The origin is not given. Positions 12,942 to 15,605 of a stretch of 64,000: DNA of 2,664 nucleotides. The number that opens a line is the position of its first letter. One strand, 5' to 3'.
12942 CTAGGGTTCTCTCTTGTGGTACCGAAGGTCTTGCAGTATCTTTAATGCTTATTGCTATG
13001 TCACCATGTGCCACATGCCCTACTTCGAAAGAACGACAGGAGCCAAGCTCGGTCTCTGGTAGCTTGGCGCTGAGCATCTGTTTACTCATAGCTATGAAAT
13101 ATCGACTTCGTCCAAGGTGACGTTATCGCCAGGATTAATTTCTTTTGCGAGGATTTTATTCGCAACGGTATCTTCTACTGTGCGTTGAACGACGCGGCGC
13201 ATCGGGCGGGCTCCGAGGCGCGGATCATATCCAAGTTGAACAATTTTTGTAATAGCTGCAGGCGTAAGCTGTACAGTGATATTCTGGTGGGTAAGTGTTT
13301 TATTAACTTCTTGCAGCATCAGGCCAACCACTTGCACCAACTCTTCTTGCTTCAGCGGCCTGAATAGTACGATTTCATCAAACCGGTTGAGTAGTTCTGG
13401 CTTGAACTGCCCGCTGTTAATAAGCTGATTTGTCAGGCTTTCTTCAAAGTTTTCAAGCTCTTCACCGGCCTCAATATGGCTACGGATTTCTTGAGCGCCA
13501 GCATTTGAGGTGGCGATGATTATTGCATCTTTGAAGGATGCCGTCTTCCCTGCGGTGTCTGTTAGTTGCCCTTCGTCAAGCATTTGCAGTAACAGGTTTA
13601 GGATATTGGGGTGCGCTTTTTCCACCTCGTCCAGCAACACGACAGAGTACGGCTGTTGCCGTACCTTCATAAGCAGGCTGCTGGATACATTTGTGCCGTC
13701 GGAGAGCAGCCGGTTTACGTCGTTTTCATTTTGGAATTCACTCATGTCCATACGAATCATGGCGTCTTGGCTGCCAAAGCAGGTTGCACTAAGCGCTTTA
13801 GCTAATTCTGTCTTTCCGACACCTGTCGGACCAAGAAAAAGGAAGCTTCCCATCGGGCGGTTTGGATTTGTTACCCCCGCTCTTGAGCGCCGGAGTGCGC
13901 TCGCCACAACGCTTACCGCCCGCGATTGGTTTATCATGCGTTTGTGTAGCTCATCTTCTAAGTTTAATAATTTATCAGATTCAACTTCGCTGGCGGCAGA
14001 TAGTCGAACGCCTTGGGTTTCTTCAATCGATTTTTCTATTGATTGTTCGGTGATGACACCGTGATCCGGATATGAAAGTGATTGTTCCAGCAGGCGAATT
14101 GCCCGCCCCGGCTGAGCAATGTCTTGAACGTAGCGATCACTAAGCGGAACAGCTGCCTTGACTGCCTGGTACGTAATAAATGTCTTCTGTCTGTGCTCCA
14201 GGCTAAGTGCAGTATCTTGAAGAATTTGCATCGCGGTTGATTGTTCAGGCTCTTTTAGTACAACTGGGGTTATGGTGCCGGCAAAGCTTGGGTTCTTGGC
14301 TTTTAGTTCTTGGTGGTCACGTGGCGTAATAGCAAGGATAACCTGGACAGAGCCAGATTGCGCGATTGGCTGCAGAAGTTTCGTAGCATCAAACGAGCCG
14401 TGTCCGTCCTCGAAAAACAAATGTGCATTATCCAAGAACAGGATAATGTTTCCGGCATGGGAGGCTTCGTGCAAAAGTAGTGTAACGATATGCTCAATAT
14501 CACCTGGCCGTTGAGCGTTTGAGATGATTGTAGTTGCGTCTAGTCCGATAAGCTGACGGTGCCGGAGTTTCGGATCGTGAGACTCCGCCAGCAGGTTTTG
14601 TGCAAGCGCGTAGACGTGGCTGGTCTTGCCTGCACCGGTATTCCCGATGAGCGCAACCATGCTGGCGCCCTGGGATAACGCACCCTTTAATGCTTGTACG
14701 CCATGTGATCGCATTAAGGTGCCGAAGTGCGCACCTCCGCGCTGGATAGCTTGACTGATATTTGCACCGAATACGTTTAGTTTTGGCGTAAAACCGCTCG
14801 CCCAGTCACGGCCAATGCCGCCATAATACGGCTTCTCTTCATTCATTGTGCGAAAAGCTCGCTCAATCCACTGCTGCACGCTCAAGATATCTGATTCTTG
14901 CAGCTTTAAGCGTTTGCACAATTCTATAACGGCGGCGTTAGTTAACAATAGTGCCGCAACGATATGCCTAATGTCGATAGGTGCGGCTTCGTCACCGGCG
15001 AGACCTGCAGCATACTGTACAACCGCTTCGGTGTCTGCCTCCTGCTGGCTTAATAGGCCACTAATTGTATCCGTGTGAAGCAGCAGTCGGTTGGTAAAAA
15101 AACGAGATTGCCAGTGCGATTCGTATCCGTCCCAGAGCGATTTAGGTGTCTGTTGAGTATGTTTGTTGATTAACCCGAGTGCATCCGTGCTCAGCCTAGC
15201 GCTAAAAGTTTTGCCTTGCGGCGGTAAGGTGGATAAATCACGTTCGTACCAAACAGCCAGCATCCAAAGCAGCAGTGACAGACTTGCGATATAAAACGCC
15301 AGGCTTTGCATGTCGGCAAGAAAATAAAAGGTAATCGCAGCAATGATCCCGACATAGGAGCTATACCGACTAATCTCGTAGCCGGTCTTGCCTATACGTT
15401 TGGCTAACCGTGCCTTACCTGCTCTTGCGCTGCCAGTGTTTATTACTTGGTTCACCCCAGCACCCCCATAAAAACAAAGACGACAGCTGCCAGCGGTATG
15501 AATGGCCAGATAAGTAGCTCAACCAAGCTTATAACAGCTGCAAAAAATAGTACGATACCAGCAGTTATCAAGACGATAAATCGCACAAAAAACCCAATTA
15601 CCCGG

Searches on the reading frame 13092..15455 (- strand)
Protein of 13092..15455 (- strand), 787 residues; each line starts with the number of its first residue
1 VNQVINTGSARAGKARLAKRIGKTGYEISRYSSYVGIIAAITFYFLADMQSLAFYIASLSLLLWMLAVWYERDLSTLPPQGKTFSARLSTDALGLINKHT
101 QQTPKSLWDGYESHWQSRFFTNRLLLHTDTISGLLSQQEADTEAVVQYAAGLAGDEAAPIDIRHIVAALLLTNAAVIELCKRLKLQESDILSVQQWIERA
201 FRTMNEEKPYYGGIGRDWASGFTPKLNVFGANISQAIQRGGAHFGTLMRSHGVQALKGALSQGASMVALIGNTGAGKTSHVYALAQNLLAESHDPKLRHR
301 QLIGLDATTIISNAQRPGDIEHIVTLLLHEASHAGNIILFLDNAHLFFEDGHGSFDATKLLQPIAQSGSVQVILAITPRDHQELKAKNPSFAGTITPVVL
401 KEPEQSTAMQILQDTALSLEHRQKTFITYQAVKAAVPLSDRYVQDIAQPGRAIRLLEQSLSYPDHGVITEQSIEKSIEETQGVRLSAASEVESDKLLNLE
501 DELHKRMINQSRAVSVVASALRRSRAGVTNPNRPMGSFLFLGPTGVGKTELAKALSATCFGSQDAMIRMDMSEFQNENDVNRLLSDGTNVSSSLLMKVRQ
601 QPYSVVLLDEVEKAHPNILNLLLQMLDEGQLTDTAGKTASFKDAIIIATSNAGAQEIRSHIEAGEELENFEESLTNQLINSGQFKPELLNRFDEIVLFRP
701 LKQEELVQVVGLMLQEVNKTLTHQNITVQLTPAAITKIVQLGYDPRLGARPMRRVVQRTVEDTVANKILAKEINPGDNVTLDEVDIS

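Call 11: search_protein_families(library=ncbifam, proteins=[window:13092-15455:-], max_evalue=0.00001)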
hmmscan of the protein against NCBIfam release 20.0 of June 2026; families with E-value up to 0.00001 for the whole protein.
window:13092-15455:- (787 aa): 13 families
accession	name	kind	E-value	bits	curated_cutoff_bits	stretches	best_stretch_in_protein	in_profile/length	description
TIGR03346.1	chaperone_ClpB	equivalog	3.3e-130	436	1232.1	2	468-783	528-845/853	ATP-dependent chaperone ClpB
NF008118.0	PRK10865.1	equivalog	7.3e-109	364.9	1417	2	468-782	531-847/857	ATP-dependent chaperone ClpB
TIGR02639.1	ClpA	equivalog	2.7e-106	356.5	993.15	1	269-781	211-732/734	ATP-dependent Clp protease ATP-binding subunit ClpA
NF033606.1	heat_AAA_ClpK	exception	1.7e-102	343.9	1900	2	481-780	589-895/949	heat shock survival AAA family ATPase ClpK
NF033607.0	disagg_AAA_ClpG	exception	3.2e-94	316.6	1900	2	473-781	560-874/932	AAA family protein disaggregase ClpG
TIGR03345.1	VI_ClpV1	equivalog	4.6e-91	306.4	884.95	2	468-772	529-839/852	type VI secretion system ATPase TssH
NF008263.0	PRK11034.1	equivalog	2e-78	264.1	1350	1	225-781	168-733/758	ATP-dependent Clp protease ATP-binding subunit ClpA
NF003745.1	PRK05342.1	equivalog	1.4e-12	47.2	359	0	660-764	273-380/418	ATP-dependent Clp protease ATP-binding subunit ClpX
NF003229.0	PRK04195.1-5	equivalog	1e-09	37.6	280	1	535-615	44-116/413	replication factor C large subunit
TIGR00382.1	clpX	equivalog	6.3e-08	32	370.75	0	665-764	284-386/414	ATP-dependent protease ATP-binding subunit ClpX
NF001679.0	PRK00440.1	equivalog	3.8e-07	29.5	303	0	534-613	38-114/322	replication factor C small subunit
NF047784.1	MadB_ATPase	equivalog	5.8e-07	29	475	0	538-571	36-66/298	MadB family AAA-type ATPase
TIGR03499.1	FlhF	equivalog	6.5e-07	29.6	174.15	0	435-549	110-212/286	flagellar biosynthesis GTPase FlhF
